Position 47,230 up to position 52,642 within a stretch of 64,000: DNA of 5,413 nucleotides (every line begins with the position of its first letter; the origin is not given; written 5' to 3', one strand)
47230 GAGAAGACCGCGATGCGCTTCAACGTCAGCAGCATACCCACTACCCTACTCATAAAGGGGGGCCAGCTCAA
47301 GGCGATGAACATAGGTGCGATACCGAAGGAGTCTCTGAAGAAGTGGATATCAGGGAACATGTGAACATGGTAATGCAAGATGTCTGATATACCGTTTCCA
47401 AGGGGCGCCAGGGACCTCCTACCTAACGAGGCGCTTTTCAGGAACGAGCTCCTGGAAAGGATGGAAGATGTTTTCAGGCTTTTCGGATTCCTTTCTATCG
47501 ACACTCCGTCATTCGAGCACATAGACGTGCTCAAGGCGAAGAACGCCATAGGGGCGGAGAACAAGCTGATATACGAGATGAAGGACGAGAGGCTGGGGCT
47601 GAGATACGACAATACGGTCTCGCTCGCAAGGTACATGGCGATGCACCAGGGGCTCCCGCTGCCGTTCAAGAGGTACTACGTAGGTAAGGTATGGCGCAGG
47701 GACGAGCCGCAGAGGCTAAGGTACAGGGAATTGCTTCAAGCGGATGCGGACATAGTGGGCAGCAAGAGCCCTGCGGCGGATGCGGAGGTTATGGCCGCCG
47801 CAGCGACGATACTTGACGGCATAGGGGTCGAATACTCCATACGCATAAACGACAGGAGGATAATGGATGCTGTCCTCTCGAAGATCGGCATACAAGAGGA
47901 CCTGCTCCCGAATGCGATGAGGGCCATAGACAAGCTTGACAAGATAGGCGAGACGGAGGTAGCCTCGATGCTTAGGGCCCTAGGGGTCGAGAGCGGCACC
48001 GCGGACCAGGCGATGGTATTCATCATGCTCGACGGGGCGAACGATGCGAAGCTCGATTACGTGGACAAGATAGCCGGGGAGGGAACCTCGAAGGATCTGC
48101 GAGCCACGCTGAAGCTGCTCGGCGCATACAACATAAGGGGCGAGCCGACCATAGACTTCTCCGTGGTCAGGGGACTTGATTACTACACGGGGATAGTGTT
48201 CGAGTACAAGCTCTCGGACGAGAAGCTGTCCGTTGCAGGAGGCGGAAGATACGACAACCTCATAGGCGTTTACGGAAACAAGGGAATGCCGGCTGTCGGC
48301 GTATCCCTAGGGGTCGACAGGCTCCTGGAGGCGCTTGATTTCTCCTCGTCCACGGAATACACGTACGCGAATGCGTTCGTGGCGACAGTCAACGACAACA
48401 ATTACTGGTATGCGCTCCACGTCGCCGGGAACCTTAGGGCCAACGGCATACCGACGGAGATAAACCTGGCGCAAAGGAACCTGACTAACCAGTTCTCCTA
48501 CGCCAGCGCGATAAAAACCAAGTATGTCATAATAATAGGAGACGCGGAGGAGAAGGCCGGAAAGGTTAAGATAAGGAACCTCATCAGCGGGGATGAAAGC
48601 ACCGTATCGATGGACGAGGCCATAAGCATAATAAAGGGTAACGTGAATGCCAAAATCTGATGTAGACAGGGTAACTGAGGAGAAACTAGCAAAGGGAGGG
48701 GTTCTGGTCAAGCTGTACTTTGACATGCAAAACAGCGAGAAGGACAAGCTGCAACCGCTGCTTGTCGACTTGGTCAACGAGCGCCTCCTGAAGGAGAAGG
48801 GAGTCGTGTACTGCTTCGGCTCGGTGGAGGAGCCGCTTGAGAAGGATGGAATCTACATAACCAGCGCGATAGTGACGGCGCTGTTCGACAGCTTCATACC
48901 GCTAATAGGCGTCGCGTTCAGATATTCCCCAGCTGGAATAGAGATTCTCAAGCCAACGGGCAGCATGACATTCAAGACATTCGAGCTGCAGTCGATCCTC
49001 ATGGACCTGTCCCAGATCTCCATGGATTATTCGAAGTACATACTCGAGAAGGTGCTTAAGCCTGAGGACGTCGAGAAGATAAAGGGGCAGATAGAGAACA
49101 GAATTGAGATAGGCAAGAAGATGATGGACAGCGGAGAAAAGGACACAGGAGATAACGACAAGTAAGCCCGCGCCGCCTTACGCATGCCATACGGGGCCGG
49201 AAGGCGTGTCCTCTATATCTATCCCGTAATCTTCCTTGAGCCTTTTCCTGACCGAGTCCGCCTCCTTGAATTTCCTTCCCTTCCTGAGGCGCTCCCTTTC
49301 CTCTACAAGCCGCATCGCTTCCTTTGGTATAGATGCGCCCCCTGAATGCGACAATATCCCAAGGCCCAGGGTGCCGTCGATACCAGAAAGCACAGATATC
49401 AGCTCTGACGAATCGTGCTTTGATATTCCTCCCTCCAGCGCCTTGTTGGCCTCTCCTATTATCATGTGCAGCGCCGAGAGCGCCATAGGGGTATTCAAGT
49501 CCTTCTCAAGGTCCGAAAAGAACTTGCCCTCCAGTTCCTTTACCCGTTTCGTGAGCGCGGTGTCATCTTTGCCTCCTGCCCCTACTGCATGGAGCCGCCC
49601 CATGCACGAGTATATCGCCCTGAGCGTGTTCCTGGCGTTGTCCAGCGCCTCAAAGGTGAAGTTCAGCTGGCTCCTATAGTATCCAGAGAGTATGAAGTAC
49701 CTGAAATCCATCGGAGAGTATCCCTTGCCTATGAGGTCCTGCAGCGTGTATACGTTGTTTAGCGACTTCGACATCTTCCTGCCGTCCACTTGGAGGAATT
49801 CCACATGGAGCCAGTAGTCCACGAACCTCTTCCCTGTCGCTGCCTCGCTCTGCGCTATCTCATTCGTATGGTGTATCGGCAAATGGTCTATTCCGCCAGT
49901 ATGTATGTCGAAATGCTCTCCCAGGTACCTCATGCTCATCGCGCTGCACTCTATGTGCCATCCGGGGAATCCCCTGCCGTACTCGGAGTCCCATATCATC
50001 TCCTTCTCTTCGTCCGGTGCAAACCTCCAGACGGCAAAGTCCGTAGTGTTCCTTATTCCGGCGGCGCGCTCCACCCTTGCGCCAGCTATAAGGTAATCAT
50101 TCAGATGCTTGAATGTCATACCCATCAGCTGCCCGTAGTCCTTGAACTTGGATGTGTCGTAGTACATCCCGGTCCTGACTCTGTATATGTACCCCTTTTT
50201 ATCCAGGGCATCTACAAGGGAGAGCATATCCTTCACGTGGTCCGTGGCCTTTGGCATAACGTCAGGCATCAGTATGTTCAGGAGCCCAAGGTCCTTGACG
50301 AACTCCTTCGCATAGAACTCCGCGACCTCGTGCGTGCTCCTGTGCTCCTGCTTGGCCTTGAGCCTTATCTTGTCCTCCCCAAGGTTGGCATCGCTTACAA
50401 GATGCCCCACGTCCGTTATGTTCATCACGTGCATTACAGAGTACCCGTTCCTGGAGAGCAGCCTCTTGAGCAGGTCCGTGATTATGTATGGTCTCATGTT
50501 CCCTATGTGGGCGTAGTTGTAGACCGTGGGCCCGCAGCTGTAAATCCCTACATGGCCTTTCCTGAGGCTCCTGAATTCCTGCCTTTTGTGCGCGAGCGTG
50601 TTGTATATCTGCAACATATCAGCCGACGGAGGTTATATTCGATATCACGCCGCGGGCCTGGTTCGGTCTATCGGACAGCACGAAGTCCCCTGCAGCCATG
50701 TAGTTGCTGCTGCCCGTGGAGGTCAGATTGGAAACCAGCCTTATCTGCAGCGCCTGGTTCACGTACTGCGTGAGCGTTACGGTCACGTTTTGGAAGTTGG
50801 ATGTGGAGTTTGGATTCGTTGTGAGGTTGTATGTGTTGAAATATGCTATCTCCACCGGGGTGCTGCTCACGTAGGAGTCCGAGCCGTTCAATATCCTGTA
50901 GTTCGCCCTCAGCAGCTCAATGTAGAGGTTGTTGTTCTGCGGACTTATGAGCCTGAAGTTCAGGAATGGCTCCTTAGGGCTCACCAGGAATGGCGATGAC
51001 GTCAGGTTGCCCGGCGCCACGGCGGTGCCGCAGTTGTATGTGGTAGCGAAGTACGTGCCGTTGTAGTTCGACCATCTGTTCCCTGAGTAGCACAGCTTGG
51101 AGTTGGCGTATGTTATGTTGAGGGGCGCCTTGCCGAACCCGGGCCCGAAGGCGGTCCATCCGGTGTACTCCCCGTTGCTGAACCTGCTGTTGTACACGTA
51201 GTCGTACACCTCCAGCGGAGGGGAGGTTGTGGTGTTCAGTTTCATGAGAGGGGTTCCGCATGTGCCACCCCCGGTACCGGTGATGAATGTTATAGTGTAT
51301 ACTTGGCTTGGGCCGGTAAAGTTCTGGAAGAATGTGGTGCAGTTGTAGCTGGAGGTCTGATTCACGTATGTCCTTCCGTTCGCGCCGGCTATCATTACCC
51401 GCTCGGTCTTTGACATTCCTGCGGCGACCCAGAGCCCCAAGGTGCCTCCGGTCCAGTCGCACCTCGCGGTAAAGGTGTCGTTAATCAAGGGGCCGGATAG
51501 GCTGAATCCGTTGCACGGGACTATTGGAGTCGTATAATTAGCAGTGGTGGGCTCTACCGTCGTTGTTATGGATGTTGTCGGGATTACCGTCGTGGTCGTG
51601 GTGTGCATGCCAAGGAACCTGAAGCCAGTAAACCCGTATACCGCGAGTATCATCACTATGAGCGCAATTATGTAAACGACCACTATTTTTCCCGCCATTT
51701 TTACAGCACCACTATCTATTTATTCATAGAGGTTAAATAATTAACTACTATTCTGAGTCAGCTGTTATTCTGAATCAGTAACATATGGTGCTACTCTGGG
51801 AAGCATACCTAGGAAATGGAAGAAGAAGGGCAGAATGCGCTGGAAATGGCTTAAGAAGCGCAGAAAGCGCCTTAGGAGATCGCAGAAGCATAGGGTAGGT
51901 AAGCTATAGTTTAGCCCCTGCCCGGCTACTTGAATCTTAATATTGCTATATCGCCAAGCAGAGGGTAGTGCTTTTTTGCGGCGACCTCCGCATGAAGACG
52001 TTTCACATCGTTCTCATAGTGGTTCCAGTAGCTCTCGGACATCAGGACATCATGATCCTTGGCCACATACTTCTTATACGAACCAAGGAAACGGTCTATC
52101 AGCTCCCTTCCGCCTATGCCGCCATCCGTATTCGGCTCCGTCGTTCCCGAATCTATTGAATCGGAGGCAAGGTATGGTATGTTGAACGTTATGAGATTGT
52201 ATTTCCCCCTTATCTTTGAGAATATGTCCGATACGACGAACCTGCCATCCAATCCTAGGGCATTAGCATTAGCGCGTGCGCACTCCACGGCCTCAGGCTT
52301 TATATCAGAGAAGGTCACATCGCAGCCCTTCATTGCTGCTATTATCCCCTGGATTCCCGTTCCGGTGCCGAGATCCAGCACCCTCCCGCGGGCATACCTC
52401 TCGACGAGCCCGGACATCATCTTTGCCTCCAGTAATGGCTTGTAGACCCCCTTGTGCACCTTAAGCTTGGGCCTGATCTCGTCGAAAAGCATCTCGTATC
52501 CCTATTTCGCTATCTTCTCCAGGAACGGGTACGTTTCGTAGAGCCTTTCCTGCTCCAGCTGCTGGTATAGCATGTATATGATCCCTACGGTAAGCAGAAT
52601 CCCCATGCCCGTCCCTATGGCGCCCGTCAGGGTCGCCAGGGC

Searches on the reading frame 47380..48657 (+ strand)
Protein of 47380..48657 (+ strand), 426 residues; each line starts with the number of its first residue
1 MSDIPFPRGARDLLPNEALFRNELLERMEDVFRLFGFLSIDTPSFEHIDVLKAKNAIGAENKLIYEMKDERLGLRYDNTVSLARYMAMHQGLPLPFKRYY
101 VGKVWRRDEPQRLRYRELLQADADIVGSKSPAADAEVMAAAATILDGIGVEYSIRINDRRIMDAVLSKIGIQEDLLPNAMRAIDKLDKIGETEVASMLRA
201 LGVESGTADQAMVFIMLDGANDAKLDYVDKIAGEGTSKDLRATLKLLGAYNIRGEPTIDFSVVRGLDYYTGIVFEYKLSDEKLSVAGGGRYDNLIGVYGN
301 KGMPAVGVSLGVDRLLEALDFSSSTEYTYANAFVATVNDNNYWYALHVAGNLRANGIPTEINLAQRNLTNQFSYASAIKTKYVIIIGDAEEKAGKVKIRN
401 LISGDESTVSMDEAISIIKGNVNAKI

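Call 52: search_protein_families(library=pfam, proteins=[window:47380-48657:+], max_evalue=0.001)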
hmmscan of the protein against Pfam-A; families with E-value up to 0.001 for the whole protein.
window:47380-48657:+ (426 aa): 4 families
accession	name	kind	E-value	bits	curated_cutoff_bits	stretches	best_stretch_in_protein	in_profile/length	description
PF13393.11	tRNA-synt_His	-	1.4e-49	169.5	25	1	9-315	1-308/308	Histidyl-tRNA synthetase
PF03129.25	HGTP_anticodon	-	4.4e-16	59.2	21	1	332-419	2-92/94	Anticodon binding domain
PF01409.25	tRNA-synt_2d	-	0.00027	20.9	19.8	1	22-155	20-161/246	tRNA synthetases class II core domain (F)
PF00587.30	tRNA-synt_2b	-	0.00036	21.1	29.3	0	70-232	9-110/179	tRNA synthetase class II core domain (G, H, P, S and T)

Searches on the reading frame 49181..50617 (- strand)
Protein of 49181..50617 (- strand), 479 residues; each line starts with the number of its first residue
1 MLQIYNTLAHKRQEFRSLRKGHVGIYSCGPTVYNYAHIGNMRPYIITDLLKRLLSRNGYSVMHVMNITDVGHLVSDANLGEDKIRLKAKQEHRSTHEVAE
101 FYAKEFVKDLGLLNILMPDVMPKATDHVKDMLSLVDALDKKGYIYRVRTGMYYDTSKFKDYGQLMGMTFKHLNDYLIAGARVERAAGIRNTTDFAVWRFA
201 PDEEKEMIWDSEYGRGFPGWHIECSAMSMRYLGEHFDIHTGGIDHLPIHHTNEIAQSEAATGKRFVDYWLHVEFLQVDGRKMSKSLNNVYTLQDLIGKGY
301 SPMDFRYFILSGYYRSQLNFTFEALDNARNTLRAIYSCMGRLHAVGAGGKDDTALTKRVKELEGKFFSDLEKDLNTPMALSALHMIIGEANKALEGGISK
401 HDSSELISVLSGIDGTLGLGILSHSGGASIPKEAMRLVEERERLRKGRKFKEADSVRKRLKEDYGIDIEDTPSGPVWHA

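Call 52: search_protein_families(library=pfam, proteins=[window:49181-50617:-], max_evalue=0.001)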
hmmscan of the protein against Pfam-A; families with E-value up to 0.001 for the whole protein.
window:49181-50617:- (479 aa): 5 families
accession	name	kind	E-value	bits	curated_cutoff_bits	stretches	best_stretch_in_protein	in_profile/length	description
PF01406.26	tRNA-synt_1e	-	1.1e-94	317.7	27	1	15-329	2-300/301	tRNA synthetases class I (C) catalytic domain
PF09334.17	tRNA-synt_1g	-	2.9e-13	49.8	20.1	2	34-157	12-126/391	tRNA synthetases class I (M)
PF09190.17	DALR_2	-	2e-06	28.7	22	1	365-419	1-55/57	DALR domain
PF00133.28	tRNA-synt_1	-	0.00013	21.3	22.7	0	265-319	359-412/414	tRNA synthetases class I (I, L, M and V)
PF01921.24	tRNA-synt_1f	-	0.00044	19.7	27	0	11-70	14-70/360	tRNA synthetases class I (K)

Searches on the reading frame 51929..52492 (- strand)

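Call 53: search_protein_families(library=pfam, proteins=[window:51929-52492:-], max_evalue=0.001)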
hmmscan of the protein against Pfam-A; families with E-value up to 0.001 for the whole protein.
window:51929-52492:- (188 aa): 7 families
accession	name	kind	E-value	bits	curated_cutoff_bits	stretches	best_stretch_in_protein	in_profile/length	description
PF05175.20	MTS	-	2.2e-12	47.4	23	1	28-112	26-113/170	Methyltransferase small domain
PF13649.12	Methyltransf_25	-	3.9e-08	34.3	27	1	38-92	1-57/97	Methyltransferase domain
PF13847.12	Methyltransf_31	-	1.1e-07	32.1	27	1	37-104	6-81/145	Methyltransferase domain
PF10294.15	Methyltransf_16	-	3.9e-06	27.2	21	1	30-78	42-91/174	Lysine methyltransferase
PF06325.19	PrmA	-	9.1e-06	25.8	22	1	36-105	163-234/296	Ribosomal protein L11 methyltransferase (PrmA)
PF13489.12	Methyltransf_23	-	8.1e-05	22.8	27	1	34-103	22-87/164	Methyltransferase domain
PF08241.18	Methyltransf_11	-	0.0002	22.4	21.2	1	39-91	1-52/95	Methyltransferase domain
